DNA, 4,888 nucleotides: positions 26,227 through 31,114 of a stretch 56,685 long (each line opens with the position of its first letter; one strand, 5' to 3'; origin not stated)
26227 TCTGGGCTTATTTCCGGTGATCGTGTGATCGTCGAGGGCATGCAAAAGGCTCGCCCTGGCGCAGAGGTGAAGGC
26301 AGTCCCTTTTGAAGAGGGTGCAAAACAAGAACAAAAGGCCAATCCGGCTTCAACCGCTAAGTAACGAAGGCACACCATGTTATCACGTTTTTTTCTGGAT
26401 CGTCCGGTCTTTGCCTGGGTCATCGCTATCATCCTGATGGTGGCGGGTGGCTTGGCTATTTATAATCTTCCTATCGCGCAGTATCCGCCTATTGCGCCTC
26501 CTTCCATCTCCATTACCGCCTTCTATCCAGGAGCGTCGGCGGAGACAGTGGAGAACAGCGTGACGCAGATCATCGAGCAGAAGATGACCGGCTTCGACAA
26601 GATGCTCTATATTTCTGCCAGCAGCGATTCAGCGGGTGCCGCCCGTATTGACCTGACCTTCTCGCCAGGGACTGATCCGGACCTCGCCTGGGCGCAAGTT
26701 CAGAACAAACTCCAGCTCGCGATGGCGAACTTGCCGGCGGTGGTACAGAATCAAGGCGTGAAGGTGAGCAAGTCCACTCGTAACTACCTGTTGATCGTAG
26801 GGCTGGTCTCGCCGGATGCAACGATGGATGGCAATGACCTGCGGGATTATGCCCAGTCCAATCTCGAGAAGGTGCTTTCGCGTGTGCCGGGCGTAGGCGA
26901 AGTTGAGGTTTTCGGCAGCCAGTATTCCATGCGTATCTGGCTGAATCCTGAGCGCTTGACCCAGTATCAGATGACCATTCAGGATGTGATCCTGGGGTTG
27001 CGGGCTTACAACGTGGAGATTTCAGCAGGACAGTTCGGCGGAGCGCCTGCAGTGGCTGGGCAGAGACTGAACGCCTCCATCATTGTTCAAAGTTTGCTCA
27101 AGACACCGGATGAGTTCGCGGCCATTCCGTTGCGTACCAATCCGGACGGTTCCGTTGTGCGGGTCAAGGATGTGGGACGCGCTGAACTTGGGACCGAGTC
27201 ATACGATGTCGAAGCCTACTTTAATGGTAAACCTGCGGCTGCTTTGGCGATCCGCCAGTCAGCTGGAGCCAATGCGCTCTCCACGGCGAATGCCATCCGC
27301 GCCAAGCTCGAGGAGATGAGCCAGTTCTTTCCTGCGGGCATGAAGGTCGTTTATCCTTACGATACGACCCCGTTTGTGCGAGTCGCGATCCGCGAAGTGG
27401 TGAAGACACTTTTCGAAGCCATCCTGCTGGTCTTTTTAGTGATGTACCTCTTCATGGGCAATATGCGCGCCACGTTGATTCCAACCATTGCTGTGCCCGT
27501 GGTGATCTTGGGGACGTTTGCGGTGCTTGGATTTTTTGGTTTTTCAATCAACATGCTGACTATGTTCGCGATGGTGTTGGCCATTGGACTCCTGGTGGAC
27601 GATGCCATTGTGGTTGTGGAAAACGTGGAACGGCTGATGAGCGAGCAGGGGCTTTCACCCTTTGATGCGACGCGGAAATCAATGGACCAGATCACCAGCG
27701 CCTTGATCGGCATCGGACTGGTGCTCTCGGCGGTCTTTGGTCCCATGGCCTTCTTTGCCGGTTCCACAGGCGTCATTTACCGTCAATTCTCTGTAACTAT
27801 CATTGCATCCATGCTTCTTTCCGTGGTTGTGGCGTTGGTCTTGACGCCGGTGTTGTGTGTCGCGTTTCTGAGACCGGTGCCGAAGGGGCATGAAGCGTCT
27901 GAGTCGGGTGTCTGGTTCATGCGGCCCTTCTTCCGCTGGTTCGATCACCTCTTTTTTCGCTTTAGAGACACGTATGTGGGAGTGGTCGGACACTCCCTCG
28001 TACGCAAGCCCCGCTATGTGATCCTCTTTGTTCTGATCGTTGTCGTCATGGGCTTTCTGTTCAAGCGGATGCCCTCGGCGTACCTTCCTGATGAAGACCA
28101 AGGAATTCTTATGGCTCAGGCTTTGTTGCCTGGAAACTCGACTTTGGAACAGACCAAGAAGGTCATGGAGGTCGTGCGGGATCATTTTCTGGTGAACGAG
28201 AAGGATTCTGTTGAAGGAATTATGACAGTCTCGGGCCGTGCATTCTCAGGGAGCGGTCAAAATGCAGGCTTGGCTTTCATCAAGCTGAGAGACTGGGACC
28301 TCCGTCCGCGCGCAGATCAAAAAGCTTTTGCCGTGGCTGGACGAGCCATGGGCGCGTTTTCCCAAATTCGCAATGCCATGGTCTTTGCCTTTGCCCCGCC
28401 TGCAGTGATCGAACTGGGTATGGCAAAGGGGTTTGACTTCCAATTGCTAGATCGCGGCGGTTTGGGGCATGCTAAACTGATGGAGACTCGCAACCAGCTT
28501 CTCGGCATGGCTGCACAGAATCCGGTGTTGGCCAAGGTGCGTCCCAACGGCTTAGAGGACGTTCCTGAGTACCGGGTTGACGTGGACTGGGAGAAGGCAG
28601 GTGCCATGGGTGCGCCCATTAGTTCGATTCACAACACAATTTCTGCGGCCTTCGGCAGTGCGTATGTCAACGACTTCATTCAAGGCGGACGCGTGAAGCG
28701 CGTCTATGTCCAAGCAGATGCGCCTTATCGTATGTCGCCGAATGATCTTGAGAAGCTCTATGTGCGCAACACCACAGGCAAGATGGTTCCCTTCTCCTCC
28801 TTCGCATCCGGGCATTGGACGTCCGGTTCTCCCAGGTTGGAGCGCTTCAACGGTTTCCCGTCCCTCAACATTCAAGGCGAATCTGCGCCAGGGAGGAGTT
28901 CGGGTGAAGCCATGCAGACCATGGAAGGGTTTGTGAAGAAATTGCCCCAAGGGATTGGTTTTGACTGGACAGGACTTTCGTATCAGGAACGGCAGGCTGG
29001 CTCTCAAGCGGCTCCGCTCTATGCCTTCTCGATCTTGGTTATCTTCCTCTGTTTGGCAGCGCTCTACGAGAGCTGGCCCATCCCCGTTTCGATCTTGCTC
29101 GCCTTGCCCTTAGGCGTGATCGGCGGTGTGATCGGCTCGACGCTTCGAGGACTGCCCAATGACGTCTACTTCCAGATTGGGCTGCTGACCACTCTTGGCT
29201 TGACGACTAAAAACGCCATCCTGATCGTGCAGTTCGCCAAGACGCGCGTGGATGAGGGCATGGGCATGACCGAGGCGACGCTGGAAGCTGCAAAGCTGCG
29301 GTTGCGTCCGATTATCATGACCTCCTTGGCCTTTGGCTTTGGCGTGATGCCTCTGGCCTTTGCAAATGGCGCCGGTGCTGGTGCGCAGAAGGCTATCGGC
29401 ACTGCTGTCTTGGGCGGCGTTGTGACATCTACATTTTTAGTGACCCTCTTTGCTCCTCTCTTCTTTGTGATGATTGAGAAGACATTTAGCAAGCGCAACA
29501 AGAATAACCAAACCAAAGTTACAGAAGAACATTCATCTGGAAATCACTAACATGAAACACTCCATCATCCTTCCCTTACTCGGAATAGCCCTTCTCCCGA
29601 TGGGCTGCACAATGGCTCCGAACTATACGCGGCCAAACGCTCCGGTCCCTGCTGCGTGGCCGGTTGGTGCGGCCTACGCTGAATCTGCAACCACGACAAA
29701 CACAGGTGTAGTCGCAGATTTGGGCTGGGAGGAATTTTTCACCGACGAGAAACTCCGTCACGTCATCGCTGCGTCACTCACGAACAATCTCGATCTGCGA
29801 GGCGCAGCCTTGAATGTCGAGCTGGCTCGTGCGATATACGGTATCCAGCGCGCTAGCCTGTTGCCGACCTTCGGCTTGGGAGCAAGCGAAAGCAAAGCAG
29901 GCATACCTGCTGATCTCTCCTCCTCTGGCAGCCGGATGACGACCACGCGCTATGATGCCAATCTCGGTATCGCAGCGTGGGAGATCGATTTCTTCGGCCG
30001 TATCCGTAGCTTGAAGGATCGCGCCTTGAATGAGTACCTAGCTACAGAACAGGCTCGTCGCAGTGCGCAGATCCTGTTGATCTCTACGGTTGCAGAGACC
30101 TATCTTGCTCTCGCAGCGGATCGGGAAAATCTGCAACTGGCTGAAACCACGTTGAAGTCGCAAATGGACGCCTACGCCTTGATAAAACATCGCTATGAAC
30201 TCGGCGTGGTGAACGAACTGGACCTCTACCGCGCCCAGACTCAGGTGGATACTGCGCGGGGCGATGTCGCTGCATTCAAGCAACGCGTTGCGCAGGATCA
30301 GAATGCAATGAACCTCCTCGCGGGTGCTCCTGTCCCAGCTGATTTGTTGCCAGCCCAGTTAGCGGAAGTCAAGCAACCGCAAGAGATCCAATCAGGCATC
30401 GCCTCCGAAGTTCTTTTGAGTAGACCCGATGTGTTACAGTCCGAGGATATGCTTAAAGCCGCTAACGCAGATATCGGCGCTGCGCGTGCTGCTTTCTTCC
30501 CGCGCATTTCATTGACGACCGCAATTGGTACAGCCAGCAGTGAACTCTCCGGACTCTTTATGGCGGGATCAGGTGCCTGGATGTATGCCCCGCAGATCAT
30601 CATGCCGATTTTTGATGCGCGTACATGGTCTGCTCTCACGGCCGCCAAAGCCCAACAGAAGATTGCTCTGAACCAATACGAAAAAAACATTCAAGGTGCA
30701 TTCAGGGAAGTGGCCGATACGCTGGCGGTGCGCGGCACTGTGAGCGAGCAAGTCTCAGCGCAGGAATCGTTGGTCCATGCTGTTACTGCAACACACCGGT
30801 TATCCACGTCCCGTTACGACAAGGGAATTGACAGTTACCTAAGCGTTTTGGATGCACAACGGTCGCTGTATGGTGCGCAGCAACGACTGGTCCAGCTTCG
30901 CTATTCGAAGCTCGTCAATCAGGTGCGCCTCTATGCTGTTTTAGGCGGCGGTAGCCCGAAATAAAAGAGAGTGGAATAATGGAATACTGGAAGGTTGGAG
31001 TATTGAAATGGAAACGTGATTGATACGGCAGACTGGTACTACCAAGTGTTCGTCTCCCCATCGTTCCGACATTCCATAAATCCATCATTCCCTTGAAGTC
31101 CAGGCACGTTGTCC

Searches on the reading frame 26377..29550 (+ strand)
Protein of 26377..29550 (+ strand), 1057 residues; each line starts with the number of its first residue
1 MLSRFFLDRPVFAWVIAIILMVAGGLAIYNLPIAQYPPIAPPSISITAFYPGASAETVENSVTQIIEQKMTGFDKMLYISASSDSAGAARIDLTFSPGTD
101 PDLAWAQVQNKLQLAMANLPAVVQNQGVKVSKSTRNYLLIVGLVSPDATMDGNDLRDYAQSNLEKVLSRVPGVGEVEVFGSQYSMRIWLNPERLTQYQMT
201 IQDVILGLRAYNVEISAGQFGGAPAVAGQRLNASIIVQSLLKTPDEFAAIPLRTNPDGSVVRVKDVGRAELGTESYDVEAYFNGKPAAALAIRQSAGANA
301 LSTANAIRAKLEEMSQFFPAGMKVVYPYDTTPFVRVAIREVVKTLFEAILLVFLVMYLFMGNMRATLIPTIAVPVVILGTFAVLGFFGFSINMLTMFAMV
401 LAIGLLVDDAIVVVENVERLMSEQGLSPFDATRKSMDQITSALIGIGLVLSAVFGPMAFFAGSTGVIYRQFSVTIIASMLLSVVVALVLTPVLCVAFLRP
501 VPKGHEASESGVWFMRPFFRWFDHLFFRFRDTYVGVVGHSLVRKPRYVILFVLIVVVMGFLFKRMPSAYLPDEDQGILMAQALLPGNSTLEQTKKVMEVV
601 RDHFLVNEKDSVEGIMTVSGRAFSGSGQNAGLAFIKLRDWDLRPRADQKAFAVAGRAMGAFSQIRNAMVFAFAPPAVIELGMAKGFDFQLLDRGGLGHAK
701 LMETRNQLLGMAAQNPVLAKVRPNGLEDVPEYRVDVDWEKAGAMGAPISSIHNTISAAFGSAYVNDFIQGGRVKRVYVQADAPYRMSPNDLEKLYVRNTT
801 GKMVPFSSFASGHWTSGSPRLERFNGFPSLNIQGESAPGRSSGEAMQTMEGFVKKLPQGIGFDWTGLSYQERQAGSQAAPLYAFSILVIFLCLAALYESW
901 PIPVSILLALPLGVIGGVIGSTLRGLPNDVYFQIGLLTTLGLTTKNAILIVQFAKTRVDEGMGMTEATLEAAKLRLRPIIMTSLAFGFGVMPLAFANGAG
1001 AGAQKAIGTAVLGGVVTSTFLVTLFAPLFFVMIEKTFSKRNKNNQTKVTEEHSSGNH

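Call 9: search_protein_families(library=pfam, proteins=[window:26377-29550:+], max_evalue=0.00001)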
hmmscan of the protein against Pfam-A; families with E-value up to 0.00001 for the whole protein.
window:26377-29550:+ (1057 aa): 1 family
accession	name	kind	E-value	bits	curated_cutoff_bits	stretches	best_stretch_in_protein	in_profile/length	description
PF00873.25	ACR_tran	-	0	1211.2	28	1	3-1033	2-1020/1021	AcrB/AcrD/AcrF family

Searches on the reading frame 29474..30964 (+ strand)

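Call 9: search_protein_families(library=pfam, proteins=[window:29474-30964:+], max_evalue=0.00001)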
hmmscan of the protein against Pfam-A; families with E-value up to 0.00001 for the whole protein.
window:29474-30964:+ (496 aa): 1 family
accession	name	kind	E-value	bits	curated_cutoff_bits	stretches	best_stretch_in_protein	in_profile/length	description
PF02321.23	OEP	-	9.9e-49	166.1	22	2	313-491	8-187/187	Outer membrane efflux protein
